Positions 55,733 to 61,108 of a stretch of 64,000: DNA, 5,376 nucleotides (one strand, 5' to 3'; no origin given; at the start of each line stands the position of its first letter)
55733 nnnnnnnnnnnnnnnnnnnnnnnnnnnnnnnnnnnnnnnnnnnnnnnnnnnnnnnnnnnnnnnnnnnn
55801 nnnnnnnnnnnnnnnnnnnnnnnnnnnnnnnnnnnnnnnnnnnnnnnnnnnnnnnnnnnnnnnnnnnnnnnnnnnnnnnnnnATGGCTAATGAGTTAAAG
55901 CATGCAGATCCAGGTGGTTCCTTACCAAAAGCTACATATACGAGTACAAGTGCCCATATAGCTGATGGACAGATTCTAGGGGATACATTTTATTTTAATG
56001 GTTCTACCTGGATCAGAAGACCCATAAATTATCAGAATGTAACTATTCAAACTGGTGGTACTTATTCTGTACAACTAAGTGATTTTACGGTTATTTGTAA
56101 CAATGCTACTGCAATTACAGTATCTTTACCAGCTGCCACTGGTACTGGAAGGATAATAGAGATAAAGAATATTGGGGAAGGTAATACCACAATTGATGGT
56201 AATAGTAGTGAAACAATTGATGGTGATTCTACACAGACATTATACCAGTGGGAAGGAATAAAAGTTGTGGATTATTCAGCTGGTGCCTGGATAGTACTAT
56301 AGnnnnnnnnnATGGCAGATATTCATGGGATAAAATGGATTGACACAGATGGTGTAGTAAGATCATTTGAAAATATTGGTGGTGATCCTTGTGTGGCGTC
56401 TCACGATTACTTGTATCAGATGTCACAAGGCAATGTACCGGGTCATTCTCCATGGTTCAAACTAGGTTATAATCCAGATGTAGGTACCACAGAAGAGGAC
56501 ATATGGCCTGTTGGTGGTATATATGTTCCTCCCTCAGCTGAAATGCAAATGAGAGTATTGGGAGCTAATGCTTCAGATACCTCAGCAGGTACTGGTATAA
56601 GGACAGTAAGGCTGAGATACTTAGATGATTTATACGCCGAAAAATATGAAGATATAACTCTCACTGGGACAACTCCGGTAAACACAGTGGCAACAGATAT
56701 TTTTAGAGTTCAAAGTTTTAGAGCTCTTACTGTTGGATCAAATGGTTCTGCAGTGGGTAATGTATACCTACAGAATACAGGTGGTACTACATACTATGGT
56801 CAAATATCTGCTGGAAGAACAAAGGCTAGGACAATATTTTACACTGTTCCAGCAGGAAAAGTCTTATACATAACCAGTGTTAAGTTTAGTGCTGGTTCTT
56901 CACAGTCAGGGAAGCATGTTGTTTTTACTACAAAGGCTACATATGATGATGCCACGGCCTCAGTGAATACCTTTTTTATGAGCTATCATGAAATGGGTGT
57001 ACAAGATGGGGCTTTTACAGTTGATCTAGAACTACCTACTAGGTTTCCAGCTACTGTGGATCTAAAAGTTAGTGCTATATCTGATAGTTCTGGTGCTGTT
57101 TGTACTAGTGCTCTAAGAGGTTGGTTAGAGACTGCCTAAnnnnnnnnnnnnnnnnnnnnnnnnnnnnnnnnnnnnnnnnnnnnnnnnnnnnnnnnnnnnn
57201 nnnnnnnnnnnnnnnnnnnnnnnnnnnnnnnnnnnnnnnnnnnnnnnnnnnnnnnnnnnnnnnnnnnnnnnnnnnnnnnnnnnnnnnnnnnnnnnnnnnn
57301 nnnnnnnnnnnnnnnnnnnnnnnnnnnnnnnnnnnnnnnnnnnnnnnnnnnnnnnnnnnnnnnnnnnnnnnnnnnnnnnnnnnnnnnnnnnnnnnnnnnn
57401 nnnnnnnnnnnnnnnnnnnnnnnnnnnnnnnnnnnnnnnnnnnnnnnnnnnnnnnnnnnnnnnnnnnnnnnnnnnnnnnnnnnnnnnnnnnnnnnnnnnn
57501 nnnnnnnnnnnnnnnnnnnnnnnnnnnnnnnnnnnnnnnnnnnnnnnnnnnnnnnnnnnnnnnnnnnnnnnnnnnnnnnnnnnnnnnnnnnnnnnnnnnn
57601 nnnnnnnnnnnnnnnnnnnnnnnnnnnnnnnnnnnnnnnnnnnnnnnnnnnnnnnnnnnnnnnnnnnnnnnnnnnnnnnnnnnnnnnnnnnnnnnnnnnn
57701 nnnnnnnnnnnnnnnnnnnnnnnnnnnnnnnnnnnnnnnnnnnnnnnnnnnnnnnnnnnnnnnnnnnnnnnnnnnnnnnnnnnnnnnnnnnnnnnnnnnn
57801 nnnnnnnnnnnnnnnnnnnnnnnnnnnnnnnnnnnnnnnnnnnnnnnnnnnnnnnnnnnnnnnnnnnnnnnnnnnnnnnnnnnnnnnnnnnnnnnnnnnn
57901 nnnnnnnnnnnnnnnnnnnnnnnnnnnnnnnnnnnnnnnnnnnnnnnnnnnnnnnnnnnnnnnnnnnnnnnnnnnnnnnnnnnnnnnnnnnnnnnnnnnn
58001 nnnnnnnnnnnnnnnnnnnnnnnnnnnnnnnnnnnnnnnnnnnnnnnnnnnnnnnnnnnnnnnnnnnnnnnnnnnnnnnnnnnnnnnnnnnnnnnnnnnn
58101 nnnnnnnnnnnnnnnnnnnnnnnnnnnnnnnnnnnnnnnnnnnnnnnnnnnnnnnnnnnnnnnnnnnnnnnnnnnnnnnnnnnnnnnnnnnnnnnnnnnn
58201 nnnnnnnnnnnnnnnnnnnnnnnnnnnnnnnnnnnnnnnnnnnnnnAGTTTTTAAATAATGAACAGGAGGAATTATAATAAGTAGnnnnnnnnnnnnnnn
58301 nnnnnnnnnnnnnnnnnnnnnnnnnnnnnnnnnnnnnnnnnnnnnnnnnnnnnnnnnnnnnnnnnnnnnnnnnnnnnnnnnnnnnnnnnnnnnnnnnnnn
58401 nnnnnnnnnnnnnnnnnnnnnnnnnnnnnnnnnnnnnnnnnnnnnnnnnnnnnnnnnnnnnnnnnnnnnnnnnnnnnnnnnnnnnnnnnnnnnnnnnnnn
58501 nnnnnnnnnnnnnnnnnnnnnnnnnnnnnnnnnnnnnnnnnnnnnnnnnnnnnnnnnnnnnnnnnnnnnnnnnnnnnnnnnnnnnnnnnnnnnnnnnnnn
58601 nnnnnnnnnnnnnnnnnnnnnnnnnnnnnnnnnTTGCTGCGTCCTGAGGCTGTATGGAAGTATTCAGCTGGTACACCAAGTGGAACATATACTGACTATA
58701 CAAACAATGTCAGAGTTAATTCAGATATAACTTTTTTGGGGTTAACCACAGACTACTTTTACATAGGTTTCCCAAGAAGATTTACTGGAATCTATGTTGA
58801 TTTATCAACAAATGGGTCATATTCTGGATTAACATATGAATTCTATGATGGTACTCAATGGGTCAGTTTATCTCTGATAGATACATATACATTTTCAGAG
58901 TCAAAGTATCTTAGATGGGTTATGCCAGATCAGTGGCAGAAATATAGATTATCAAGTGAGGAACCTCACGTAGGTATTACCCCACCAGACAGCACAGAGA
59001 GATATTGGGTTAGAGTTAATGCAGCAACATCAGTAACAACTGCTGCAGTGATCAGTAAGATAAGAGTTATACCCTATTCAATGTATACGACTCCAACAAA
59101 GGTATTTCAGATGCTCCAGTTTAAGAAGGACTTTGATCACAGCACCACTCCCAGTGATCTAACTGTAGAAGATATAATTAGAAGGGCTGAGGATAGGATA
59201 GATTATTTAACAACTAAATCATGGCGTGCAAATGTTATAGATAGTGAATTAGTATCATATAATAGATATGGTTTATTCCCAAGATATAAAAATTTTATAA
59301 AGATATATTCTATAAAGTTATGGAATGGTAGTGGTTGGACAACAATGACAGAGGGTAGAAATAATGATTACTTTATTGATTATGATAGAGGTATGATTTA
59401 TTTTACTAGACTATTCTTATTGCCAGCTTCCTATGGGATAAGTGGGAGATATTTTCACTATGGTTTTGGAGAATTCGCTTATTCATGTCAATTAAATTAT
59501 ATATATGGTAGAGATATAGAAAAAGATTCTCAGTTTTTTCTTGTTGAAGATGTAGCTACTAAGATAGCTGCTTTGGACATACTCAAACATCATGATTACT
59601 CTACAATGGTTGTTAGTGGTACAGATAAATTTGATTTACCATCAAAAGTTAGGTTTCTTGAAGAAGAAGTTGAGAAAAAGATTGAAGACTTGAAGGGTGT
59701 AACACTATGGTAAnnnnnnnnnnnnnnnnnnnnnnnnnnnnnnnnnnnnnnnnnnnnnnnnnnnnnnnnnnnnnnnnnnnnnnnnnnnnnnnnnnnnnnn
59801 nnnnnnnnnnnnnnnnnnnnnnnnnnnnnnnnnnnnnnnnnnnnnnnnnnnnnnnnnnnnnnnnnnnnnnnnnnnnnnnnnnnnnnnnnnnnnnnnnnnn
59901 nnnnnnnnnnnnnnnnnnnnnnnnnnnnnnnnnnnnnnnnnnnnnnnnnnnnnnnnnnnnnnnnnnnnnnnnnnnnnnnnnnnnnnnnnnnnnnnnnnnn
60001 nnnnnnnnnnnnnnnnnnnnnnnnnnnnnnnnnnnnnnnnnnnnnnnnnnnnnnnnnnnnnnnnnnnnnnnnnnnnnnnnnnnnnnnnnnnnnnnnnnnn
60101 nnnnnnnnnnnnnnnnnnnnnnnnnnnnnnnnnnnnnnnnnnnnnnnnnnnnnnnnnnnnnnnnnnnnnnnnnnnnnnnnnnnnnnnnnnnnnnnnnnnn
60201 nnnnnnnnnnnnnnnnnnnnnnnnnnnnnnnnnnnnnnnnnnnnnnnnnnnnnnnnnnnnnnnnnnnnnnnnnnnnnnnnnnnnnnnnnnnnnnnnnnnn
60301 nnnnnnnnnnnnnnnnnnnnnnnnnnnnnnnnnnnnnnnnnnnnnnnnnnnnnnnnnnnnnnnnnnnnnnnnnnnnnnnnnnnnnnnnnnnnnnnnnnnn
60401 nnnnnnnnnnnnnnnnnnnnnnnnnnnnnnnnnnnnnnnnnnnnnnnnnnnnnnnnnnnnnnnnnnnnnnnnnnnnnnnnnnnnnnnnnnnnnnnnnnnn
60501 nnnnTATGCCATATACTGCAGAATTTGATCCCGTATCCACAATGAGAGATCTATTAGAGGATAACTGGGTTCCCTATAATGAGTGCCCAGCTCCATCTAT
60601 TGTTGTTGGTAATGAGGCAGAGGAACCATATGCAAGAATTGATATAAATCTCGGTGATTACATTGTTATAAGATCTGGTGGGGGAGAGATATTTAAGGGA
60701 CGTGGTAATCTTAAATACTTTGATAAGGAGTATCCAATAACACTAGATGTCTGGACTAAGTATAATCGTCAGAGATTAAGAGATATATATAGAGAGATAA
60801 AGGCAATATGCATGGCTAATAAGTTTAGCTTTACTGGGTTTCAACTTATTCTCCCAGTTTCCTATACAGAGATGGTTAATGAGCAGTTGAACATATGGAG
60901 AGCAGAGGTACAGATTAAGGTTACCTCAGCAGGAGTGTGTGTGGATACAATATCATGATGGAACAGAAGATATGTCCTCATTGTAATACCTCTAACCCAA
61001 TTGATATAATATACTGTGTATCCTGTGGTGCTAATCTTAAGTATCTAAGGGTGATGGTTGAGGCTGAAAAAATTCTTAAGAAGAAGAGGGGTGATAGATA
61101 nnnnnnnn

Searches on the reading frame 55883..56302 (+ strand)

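Call 6: search_protein_families(library=phrogs, proteins=[window:55883-56302:+], max_evalue=0.01)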
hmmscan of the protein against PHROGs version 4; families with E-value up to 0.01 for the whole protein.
window:55883-56302:+ (139 aa): 2 families
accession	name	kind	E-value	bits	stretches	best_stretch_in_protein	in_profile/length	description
phrog_37034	-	unknown function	1.1e-07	32.9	1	43-138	75-170/171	-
phrog_21978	-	unknown function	6e-07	30.6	1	35-132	104-207/220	-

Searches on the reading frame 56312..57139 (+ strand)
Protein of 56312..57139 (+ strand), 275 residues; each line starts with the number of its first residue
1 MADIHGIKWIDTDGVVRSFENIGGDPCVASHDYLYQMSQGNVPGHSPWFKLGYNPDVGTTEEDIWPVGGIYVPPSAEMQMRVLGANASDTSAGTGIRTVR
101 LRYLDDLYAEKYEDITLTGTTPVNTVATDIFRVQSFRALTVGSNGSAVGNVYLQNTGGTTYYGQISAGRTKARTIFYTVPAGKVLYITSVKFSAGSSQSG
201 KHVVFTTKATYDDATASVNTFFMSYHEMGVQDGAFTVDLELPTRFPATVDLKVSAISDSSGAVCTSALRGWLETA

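Call 6: search_protein_families(library=phrogs, proteins=[window:56312-57139:+], max_evalue=0.01)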
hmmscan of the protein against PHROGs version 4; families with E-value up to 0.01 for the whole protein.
window:56312-57139:+ (275 aa): 1 family
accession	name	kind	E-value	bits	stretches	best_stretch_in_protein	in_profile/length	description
phrog_8198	-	unknown function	4.1e-23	83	1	37-267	43-254/262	-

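Call 7: search_protein_families(library=pfam, proteins=[window:56312-57139:+], max_evalue=0.1)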
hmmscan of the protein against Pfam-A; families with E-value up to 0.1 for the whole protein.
window:56312-57139:+ (275 aa): 0 families

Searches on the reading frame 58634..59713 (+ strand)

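Call 6: search_protein_families(library=phrogs, proteins=[window:58634-59713:+], max_evalue=0.01)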
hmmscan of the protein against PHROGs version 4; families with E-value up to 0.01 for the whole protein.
window:58634-59713:+ (359 aa): 1 family
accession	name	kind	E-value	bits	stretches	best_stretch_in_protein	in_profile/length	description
phrog_17057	-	unknown function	3.3e-13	50.8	1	150-354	11-217/225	-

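Call 7: search_protein_families(library=pfam, proteins=[window:58634-59713:+], max_evalue=0.1)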
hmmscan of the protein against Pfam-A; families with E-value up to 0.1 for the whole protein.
window:58634-59713:+ (359 aa): 0 families

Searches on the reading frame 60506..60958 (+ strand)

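Call 6: search_protein_families(library=phrogs, proteins=[window:60506-60958:+], max_evalue=0.01)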
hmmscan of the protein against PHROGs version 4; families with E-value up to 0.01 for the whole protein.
window:60506-60958:+ (150 aa): 0 families

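Call 7: search_protein_families(library=pfam, proteins=[window:60506-60958:+], max_evalue=0.1)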
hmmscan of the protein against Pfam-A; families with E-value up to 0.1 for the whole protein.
window:60506-60958:+ (150 aa): 1 family
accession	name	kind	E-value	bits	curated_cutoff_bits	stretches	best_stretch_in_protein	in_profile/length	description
PF03673.18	UPF0128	-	0.096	12.6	21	0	41-132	79-164/221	Uncharacterised protein family (UPF0128)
